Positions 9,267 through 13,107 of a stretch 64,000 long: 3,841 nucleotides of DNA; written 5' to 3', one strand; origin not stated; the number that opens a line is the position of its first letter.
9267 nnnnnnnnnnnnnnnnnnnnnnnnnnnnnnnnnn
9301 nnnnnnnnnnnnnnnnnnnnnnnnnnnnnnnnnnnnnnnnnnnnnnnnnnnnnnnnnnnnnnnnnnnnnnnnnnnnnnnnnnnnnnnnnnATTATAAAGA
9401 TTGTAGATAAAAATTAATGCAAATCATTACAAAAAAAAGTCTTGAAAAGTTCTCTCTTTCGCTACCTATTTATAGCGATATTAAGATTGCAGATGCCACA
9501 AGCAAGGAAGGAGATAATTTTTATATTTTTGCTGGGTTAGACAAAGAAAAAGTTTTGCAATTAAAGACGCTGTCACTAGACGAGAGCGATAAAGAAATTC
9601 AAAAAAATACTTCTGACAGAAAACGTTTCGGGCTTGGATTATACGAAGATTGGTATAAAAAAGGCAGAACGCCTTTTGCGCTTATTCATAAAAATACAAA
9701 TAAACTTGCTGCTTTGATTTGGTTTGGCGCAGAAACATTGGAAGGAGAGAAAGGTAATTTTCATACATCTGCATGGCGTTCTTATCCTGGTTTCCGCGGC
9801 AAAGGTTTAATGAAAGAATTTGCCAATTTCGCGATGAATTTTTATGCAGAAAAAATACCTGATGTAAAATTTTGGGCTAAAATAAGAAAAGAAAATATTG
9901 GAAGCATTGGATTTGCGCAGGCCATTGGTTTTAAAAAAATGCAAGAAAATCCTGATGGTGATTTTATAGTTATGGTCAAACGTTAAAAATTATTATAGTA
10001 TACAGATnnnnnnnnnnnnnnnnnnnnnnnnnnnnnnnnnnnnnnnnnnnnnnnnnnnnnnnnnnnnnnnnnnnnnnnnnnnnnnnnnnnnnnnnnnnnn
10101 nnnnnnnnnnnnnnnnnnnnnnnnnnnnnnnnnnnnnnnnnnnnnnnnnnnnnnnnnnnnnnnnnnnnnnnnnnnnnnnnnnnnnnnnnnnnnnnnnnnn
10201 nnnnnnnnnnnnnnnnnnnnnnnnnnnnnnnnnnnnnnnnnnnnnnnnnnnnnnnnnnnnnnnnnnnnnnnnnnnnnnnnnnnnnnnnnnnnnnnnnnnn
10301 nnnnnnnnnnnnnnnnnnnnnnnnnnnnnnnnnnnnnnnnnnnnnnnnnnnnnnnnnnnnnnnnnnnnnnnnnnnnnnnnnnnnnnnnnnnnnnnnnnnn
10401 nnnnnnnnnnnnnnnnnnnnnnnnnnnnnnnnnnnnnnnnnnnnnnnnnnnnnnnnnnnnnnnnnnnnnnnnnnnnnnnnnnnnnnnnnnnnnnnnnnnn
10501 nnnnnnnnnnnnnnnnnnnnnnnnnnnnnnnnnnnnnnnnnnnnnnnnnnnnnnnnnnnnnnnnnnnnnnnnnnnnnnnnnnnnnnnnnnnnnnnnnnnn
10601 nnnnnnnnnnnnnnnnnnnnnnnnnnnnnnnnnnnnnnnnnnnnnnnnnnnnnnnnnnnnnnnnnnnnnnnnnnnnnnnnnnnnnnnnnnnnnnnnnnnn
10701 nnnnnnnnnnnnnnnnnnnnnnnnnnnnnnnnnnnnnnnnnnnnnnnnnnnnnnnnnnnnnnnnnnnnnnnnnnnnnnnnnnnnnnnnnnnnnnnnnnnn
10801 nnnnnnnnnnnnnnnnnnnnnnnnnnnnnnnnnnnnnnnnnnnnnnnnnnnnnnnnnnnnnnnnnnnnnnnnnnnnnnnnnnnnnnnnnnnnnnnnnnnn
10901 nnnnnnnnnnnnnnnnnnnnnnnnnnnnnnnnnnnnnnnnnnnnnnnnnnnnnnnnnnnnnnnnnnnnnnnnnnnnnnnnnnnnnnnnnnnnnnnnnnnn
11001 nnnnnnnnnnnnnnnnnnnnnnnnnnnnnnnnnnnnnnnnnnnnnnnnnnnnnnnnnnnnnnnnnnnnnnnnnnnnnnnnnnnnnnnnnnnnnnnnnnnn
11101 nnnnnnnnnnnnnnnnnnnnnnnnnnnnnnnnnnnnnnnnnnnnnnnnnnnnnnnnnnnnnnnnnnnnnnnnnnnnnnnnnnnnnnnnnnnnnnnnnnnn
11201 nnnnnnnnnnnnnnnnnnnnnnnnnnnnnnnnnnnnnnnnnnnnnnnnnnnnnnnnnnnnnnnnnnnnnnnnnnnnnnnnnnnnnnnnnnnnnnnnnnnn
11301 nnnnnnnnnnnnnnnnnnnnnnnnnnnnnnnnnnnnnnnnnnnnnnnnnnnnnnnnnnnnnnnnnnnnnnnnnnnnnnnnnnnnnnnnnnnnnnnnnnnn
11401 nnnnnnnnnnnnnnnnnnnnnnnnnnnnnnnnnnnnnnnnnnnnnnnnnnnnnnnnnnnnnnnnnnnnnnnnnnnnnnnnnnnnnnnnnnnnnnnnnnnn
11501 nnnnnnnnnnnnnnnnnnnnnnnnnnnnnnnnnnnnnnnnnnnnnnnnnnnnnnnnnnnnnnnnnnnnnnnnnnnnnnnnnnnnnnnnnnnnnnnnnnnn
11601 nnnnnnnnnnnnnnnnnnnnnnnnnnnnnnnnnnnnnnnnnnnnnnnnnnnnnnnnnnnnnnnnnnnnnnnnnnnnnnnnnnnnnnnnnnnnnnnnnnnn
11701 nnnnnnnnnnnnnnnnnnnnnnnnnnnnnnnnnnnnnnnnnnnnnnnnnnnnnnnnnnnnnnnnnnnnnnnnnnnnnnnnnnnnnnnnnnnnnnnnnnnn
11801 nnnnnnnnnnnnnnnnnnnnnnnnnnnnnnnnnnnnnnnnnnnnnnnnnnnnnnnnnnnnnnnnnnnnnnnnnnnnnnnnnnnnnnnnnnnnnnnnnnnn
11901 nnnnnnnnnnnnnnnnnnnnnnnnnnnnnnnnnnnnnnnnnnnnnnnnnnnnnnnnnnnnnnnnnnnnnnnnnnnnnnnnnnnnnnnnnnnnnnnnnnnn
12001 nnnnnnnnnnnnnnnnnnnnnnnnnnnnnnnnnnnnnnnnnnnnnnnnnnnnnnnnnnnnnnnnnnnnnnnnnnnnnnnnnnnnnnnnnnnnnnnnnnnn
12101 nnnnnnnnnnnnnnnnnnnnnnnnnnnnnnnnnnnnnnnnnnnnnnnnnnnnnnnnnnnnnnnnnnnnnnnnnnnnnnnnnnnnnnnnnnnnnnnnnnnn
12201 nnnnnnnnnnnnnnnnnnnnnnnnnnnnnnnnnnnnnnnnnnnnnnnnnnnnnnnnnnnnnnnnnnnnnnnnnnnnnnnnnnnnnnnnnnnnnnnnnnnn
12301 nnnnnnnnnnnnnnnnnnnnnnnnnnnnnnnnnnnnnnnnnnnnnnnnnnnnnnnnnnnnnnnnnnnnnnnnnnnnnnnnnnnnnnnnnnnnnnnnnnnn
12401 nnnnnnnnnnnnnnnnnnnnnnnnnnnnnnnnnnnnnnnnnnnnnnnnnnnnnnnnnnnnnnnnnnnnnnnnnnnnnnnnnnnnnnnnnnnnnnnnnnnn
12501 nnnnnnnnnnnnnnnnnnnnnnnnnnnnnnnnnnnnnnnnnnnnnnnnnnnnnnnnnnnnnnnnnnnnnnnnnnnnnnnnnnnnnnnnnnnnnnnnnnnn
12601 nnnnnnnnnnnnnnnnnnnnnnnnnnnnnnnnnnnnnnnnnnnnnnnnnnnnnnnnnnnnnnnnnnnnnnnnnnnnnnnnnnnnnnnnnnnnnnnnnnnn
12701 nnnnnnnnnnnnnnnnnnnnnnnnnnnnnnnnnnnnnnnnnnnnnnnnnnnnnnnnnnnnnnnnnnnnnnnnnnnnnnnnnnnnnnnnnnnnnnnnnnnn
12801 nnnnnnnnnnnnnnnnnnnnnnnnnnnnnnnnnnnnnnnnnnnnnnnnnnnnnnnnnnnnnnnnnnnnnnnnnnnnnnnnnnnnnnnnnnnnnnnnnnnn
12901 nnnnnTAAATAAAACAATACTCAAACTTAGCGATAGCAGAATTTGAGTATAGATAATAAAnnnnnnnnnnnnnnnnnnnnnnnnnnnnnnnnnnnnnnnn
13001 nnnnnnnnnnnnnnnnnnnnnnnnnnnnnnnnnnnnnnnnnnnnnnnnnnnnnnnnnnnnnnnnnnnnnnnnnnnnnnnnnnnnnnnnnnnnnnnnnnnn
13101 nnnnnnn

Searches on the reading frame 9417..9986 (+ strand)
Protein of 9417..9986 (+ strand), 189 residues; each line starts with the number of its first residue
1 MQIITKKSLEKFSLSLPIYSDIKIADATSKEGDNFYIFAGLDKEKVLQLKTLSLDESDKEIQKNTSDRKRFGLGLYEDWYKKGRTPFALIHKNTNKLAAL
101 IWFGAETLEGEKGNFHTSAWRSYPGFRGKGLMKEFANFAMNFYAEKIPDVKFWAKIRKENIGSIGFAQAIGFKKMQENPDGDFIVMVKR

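Call 17: search_protein_families(library=pfam, proteins=[window:9417-9986:+], max_evalue=0.001)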
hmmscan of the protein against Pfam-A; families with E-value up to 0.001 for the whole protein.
window:9417-9986:+ (189 aa): 2 families
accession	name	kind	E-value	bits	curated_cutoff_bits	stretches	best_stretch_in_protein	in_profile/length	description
PF13302.13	Acetyltransf_3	-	1.8e-07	32.4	25.4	1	52-173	32-138/138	Acetyltransferase (GNAT) domain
PF00583.31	Acetyltransf_1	-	0.00011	22.9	20.7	1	73-172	23-116/116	Acetyltransferase (GNAT) family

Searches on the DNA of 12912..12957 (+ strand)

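Call 86: build_rna_model(alignment_id=A4, structure=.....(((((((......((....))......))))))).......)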
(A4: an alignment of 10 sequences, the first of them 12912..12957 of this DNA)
Model R1 built from alignment A4 (10 sequences, 46 columns); structure: as given.
model positions 46; base pairs 9; branch points 0; effective number of sequences 10; information 0.856 bits per position. Calibrated on 0.2 Mb of random sequence (short: E-values are rough).
structure used (alignment columns):
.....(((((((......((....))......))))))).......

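Call 87: search_with_rna_model(model_id=R1, sources=[window, L001, L002, L003, L004, L005, L006, L007, L008, L009, L010, L011, L012, L013, L014, L015, L016, L017, L018, L019, L020, L021, L022, L023, L024, L025, L026, L027, L028, L029, L030, L031, L032, L033, L034, L035, L036, L037, L038, L039, L040, L041, L042, L043, L044, L045, L046, L047, L048, L049, L050, L051, L052, L053, L054, L055, L056, L057, L058, L059, L060, L061, L062, L063, L064, L065, L066, L067, L068, L069, L070, L071, L072, L073, L074, L075, L076, L077, L078, L080], max_evalue=1, make_alignment=true)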
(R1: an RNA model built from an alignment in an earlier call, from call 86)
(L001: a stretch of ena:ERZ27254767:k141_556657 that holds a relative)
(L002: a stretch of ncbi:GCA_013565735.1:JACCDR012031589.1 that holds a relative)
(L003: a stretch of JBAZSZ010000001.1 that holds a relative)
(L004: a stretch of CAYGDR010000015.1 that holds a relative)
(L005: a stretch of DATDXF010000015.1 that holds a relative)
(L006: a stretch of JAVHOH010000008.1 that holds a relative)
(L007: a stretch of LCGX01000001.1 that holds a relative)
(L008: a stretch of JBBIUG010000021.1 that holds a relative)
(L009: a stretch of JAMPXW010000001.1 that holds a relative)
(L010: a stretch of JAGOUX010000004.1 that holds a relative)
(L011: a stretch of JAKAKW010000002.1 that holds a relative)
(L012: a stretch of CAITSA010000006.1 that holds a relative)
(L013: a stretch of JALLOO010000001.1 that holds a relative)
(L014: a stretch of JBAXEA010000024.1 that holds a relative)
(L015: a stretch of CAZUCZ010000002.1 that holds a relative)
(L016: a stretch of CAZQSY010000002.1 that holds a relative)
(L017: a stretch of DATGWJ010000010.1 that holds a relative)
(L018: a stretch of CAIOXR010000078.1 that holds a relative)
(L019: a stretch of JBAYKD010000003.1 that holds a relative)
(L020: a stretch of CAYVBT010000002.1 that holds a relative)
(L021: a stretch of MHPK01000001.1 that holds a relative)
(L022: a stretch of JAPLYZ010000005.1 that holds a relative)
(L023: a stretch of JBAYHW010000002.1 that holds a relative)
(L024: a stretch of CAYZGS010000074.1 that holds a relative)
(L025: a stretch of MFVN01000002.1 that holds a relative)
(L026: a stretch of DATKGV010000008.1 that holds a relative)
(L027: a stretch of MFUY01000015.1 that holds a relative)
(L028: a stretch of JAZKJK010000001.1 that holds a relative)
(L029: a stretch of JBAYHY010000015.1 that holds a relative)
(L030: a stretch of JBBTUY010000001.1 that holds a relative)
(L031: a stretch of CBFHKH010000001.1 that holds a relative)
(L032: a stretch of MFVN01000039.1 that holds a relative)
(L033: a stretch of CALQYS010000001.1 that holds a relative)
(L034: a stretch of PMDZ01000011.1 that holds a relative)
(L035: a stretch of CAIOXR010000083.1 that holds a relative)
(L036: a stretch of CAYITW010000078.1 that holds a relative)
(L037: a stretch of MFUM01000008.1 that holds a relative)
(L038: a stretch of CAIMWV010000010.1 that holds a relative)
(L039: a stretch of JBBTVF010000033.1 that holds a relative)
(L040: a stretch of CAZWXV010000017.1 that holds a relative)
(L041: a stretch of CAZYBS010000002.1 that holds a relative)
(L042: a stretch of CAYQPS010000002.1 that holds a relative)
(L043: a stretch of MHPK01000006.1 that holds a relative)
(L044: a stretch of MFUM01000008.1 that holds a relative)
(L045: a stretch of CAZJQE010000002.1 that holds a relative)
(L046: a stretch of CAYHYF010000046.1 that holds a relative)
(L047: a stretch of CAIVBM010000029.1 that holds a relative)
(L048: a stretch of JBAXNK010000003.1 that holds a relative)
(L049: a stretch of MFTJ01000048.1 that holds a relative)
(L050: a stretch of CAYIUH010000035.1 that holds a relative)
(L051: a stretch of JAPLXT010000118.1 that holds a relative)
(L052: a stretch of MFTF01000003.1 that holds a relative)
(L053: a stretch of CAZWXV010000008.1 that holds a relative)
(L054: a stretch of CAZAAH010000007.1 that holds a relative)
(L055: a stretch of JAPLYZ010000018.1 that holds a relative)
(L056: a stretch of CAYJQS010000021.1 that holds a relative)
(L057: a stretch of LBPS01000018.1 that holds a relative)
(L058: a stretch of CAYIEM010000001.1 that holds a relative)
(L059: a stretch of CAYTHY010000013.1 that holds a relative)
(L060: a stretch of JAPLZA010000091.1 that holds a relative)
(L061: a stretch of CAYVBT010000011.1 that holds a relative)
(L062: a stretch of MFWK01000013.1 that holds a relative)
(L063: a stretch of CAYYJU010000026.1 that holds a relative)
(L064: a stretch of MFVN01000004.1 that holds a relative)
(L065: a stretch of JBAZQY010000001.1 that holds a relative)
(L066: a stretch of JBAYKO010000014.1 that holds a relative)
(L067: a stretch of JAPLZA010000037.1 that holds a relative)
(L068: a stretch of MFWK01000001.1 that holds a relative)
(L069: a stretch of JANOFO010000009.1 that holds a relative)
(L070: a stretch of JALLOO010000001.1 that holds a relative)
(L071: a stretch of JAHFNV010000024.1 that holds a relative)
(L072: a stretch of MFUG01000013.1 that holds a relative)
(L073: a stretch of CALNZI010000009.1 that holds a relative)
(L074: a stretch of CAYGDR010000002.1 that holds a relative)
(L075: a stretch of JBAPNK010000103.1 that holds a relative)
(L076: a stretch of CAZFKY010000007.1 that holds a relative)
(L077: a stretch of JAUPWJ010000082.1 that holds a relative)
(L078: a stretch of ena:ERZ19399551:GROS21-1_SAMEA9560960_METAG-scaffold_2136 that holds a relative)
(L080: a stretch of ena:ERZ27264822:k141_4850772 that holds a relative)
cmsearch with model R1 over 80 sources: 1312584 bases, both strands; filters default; matches with E-value up to 1: 13.
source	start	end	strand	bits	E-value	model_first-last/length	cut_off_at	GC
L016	9951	9996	-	53.1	7.6e-08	1-46/46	no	0.3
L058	16029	16074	-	51.4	1.9e-07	1-46/46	no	0.3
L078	6703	6748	-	50.8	2.7e-07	1-46/46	no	0.37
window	12912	12957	+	50.4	3.3e-07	1-46/46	no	0.28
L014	2553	2598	-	50.3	3.6e-07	1-46/46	no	0.3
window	52311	52356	-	48.9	7.6e-07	1-46/46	no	0.39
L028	20905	20950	+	46.5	2.8e-06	1-46/46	no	0.43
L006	10486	10531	+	45.7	4.2e-06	1-46/46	no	0.26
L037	9964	10009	-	43.9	1.1e-05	1-46/46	no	0.28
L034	21651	21696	-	41.4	4.7e-05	1-46/46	no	0.35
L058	16031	16076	+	36.7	0.0006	1-46/46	no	0.3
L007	21206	21251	+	32.4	0.0064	1-46/46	no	0.24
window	52313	52358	+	32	0.0078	1-46/46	no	0.41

Alignment A5: 13 matches aligned to the model, 46 columns, each read 5' to 3' on its own strand. Consensus structure (alignment columns), stored with it:
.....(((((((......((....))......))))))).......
